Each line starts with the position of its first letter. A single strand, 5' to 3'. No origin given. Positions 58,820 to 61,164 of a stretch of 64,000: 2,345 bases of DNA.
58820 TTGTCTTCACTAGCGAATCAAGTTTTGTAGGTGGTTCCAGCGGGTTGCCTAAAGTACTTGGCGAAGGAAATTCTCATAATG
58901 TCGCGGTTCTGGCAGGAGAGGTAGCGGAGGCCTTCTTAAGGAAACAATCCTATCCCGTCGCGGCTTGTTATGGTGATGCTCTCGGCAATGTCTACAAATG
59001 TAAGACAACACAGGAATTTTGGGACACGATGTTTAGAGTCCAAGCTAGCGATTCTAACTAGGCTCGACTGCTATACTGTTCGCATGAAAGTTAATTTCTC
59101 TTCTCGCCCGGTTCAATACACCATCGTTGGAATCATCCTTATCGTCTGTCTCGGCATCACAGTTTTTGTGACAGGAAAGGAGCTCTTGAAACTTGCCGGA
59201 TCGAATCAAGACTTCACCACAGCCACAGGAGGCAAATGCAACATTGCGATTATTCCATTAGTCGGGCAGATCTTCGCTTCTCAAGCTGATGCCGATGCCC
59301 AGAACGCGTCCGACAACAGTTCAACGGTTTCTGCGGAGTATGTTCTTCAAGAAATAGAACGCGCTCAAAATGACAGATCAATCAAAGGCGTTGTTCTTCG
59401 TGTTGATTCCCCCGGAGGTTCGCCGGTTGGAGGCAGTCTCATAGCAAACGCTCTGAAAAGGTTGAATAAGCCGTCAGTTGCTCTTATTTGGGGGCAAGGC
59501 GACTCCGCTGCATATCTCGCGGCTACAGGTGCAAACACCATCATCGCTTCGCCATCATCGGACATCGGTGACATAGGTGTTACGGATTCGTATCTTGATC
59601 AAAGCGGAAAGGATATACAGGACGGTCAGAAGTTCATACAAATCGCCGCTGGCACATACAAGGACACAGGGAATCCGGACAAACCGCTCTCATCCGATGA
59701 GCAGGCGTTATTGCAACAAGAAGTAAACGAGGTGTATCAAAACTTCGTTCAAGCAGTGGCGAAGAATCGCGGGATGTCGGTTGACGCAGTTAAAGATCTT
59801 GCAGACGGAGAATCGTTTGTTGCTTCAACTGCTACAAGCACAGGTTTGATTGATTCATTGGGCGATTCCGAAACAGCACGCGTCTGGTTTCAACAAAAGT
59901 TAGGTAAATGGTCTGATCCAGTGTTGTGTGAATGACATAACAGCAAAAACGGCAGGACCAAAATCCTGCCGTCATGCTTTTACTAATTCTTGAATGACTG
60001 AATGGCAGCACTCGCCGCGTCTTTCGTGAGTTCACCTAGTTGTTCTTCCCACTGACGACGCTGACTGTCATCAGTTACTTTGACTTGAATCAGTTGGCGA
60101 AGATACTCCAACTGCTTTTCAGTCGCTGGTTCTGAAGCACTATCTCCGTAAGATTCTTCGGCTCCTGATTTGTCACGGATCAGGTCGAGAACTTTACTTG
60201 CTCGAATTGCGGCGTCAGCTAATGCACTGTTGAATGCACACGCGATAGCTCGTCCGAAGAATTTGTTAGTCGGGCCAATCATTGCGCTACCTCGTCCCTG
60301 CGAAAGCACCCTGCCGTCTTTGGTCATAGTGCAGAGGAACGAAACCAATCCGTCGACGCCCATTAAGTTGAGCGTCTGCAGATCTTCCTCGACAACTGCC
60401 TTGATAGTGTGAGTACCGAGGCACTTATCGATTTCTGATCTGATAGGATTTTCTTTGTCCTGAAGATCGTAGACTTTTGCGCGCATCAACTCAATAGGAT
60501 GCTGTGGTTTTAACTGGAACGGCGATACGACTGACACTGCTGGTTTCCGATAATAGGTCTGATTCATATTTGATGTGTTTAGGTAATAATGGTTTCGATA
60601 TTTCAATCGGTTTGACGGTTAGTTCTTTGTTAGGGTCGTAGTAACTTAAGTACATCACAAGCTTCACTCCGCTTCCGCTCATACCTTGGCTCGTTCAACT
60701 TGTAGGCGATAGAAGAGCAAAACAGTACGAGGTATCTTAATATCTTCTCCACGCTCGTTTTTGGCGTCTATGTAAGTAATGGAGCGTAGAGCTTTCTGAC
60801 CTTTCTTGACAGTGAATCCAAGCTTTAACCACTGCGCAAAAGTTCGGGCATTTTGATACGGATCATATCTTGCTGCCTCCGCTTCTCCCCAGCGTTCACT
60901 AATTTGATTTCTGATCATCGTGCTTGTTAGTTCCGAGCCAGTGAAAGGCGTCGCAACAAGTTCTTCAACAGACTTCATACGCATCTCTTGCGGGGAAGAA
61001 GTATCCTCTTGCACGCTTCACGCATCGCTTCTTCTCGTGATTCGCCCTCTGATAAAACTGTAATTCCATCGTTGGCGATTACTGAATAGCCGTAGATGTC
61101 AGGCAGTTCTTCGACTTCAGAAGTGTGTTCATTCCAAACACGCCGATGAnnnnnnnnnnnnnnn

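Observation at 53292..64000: AT-rich defence/replication island: Type III R-M + acidic micro-ORF + ArdC-like + PrimPol-helicase, ending in a 23-bp inverted repeat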

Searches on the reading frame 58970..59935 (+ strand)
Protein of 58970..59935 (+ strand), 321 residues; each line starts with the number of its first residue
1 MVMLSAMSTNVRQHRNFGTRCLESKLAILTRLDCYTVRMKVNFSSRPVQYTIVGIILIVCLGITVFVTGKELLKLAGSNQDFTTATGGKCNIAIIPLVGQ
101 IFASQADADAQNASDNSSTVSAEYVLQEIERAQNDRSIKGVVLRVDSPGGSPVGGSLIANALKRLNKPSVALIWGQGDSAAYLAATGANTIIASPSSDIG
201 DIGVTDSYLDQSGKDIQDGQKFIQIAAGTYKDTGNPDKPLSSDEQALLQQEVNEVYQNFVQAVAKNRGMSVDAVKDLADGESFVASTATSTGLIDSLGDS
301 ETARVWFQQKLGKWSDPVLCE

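Call 5: search_protein_families(library=pfam, proteins=[window:58970-59935:+], max_evalue=0.01)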
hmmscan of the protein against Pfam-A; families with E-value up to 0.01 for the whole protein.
window:58970-59935:+ (321 aa): 3 families
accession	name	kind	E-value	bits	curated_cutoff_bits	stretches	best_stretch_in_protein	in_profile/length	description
PF01343.23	Peptidase_S49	-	2.4e-33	115.7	24.9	1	163-309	3-149/154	Peptidase family S49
PF00574.28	CLP_protease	-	1.9e-07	31.6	20.2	1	119-190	27-98/182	Clp protease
PF25145.1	NfeD1b_N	-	4.8e-05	23.5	40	1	122-212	16-105/189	NfeD1b, N-terminal domain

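Call 12: search_protein_families(library=phrogs, proteins=[window:58970-59935:+], max_evalue=0.01)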
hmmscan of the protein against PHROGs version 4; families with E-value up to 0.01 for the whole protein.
window:58970-59935:+ (321 aa): 8 families
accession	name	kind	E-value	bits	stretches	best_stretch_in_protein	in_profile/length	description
phrog_53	-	head and packaging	2.1e-50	173.5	1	91-303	75-284/583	head maturation protease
phrog_33023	-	unknown function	5.8e-19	69.2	1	134-297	107-274/507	-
phrog_4759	-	unknown function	1.2e-05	26.2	1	92-205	82-192/209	-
phrog_2976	-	head and packaging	7.2e-05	23.7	1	117-198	33-111/394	head maturation protease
phrog_1684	-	head and packaging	0.00028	21.5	0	139-190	73-124/284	head maturation protease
phrog_94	-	head and packaging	0.00087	19.9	1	95-197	83-176/622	head maturation protease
phrog_21683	-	unknown function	0.0058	16.7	1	130-204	30-104/337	-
phrog_24209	-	unknown function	0.0096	16.8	0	129-159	11-41/49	-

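Call 13: search_protein_families(library=ncbifam, proteins=[window:58970-59935:+], max_evalue=0.01)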
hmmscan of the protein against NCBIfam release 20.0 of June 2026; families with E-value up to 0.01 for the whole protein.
window:58970-59935:+ (321 aa): 7 families
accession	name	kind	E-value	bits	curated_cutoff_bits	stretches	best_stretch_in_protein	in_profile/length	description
TIGR00706.1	SppA_dom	equivalog_domain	1.1e-47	162.4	155.45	1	92-309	2-205/208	signal peptide peptidase SppA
TIGR00705.1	SppA_67K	equivalog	1.8e-28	99.3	311.45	1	91-303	312-517/590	signal peptide peptidase SppA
NF008195.0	PRK10949.1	equivalog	3.6e-23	81.6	746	1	98-303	328-532/618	signal peptide peptidase SppA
NF008745.0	PRK11778.1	equivalog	1e-13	51.2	259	1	140-301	132-294/345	protease SohB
NF045542.1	Clp_rel_HeadMat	equivalog_domain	6.2e-08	32.8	120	1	116-195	14-91/165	head maturation protease, ClpP-related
NF045540.1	scaf_prot_MCP1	exception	0.00072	18.4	475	0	119-192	14-84/652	ClpP-like prohead protease/major capsid protein fusion protein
NF001368.0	PRK00277.1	subfamily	0.0085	16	249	0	249-300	145-197/203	ATP-dependent Clp protease proteolytic subunit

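Call 109: search_protein_families(library=padloc, proteins=[window:58970-59935:+], max_evalue=0.001)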
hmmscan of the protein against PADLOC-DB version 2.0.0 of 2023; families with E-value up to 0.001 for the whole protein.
window:58970-59935:+ (321 aa): 0 families

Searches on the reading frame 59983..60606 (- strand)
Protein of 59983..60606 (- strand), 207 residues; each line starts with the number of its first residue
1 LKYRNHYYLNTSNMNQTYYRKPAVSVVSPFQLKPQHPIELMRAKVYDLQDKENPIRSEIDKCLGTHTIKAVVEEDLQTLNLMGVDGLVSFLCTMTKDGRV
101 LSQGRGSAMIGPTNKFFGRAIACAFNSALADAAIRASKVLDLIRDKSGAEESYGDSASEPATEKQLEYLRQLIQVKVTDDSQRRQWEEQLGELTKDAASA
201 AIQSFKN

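Call 5: search_protein_families(library=pfam, proteins=[window:59983-60606:-], max_evalue=0.01)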
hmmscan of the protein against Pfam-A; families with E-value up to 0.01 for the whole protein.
window:59983-60606:- (207 aa): 0 families

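Call 12: search_protein_families(library=phrogs, proteins=[window:59983-60606:-], max_evalue=0.01)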
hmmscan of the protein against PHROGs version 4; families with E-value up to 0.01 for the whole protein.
window:59983-60606:- (207 aa): 0 families

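Call 13: search_protein_families(library=ncbifam, proteins=[window:59983-60606:-], max_evalue=0.01)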
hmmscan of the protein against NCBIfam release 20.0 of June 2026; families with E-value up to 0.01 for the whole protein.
window:59983-60606:- (207 aa): 0 families

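Call 68: search_solved_structures(query=window:59983-60606:-, max_evalue=1)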
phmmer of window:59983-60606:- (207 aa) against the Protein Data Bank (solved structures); distinct sequences matched with E-value up to 1: 0.

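Call 109: search_protein_families(library=padloc, proteins=[window:59983-60606:-], max_evalue=0.001)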
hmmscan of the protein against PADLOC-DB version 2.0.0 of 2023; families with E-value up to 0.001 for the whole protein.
window:59983-60606:- (207 aa): 0 families

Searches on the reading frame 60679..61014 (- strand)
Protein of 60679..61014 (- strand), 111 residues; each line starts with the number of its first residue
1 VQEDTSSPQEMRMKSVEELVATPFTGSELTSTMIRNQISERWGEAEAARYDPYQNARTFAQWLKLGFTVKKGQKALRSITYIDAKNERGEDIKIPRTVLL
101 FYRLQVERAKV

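Call 5: search_protein_families(library=pfam, proteins=[window:60679-61014:-], max_evalue=0.01)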
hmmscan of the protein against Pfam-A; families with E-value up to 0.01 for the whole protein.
window:60679-61014:- (111 aa): 1 family
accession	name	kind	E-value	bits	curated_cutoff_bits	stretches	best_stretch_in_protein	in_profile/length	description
PF08401.16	ArdcN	-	0.0001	23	22.6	1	44-91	55-101/123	N-terminal domain of anti-restriction factor ArdC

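Call 12: search_protein_families(library=phrogs, proteins=[window:60679-61014:-], max_evalue=0.01)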
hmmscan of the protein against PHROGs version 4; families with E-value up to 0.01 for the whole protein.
window:60679-61014:- (111 aa): 0 families

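Call 13: search_protein_families(library=ncbifam, proteins=[window:60679-61014:-], max_evalue=0.01)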
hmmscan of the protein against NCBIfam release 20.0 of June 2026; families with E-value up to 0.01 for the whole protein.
window:60679-61014:- (111 aa): 0 families

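Call 69: search_solved_structures(query=window:60679-61014:-, max_evalue=1)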
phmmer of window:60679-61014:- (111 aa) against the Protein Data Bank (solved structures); distinct sequences matched with E-value up to 1: 2.
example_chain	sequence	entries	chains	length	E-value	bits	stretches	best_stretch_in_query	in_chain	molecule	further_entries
6qk7_C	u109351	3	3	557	0.26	14.7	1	45-93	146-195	Elongator complex protein 3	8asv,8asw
5hzr_A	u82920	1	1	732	0.85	13.1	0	18-75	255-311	SNF2-family ATP dependent chromatin remodeling factor like protein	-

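Call 98: find_homologous_proteins(query=window:60679-61014:-, max_evalue=0.001)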
Query window:60679-61014:- (111 aa): 12 proteins with E <= 0.001 among 16 candidates.
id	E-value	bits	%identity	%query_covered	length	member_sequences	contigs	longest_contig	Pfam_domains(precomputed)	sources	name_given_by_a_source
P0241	2.1e-57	209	100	89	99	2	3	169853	-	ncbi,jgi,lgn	ncbi:MAG: hypothetical protein ABSB00_01925 [Minisyncoccia bacterium]|jgi:hypothetical protein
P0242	8.5e-50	185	88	89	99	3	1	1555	-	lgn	-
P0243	1.1e-49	184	87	89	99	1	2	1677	-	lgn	-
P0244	1.7e-46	174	84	87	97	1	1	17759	-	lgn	-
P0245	2.2e-46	174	82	87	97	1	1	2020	-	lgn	-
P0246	1.8e-45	171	82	87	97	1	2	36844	-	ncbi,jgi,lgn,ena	ncbi:MAG: hypothetical protein WC217_01555 [Candidatus Paceibacterota bacterium]|jgi:hypothetical pr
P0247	2.9e-45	170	79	87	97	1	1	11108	-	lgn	-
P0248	3.0e-45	170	80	87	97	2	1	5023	-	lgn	-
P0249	4.3e-44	167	81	87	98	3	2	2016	PF08401.17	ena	-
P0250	2.2e-41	158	77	88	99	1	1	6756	-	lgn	-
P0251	2.3e-38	148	88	70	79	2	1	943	-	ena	-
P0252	1.4e-34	136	70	86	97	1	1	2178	-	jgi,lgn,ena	-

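Call 101: search_solved_structures(query=A5, max_evalue=10)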
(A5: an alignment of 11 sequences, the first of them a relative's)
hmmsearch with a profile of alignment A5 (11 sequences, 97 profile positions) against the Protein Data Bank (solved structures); distinct sequences matched with E-value up to 10: 3.
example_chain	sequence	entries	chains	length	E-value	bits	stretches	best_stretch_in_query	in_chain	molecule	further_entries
5dfz_C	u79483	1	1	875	0.64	13.6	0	38-59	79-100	Phosphatidylinositol 3-kinase VPS34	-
5kc2_C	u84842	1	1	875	0.65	13.6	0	38-59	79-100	Phosphatidylinositol 3-kinase VPS34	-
6qk7_C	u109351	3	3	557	1.3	12.6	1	35-86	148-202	Elongator complex protein 3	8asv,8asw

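Call 103: predict_structure(alignment_id=A5)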
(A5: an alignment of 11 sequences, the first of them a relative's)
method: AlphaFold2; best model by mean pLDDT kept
length: 99 residues; sequences in the alignment: 11
mean_pLDDT: 63.3   pTM: 0.41
mean pLDDT of the five models: 63.3, 61.1, 56.0, 54.9, 52.5
residues with pLDDT >= 90: 0; 70-90: 31; 50-70: 55; < 50: 13
segments of 3 or more residues with pLDDT < 50: 5-13
pLDDT, mean of each block of 10 residues (from residue 1): 48 57 68 69 63 74 57 76 57 66
secondary structure, 60 per line:
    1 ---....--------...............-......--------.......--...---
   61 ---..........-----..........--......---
elements in order: H4-7 H16-30 H32-37 H47-52 E55-57 E64-73 E79-88 E94-96

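Call 105: fold_search(model_id=the predicted structure, library=pdb)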
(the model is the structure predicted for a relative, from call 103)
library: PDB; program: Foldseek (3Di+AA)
matches with E <= 10: 462; with E <= 0.001: 0
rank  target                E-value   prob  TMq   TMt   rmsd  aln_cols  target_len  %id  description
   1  6i89                  4.5e-03  0.98  0.32  0.14   7.5        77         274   23  Crystal structure of Antirestriction ArdC protein from R388 plasmid. Metal-free structure. (released 2020-03-18)
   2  6sna_A                3.3e-02  0.84  0.35  0.15   7.0        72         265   18  Crystal structure of Antirestriction ArdC protein from R388 plasmid. Mn(II)-bound structure. (released 2020-04-15)
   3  6sna_F                6.4e-02  0.95  0.36  0.17   3.6        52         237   25  Crystal structure of Antirestriction ArdC protein from R388 plasmid. Mn(II)-bound structure. (released 2020-04-15)
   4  9k2f_B                1.1e-01  0.20  0.22  0.12  15.2        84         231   15  Crystal Structure of CyaF/SAH in open conformational state (released 2025-10-22)
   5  9k2f_D                2.0e-01  0.13  0.19  0.12  13.9        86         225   17  Crystal Structure of CyaF/SAH in open conformational state (released 2025-10-22)
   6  6s6b_I                6.9e-01  0.09  0.20  0.08  11.1        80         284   15  Type III-B Cmr-beta Cryo-EM structure of the Apo state (released 2020-07-08)
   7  5h1s_W                7.9e-01  0.06  0.17  0.15   7.4        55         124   14  Structure of the large subunit of the chloro-ribosome (released 2017-02-01)
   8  6ydp_Bk               1.2e+00  0.06  0.16  0.13  10.5        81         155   11  55S mammalian mitochondrial ribosome with mtEFG1 and P site fMet-tRNAMet (POST) (released 2020-07-15)
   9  8dk2_A                1.2e+00  0.06  0.19  0.07  16.3        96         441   16  CryoEM structure of Pseudomonas aeruginosa PA14 JetABC in an unclamped state trapped in ATP dependent dimeric form (released 2022-10-05)
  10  8dk3_C                1.3e+00  0.06  0.19  0.20  12.7        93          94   16  CryoEM structure of Pseudomonas aeruginosa PA14 JetC ATPase domain bound to DNA and cWHD domain of JetA (released 2022-10-05)
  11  7jil_S                1.3e+00  0.03  0.17  0.13  13.8        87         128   13  70S ribosome Flavobacterium johnsoniae (released 2020-12-02)
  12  5aj4_Bk               1.4e+00  0.04  0.17  0.14  11.4        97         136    8  Structure of the 55S mammalian mitoribosome. (released 2015-04-22)
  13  8q72_E                1.5e+00  0.06  0.19  0.06  12.2        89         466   11  E. coli plasmid-borne JetABCD(E248A) core in a cleavage-competent state (released 2024-01-31)
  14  8fmw_AU               1.5e+00  0.03  0.18  0.16  14.1       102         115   12  The structure of a hibernating ribosome in the Lyme disease pathogen (released 2023-11-08)
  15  6rap_A                1.7e+00  0.15  0.19  0.14   6.2        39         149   13  Cryo-EM structure of the anti-feeding prophage cap (AFP tube terminating cap) (released 2019-04-17)
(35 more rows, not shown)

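Call 109: search_protein_families(library=padloc, proteins=[window:60679-61014:-], max_evalue=0.001)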
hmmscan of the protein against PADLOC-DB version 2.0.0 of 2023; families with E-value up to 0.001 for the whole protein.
window:60679-61014:- (111 aa): 0 families
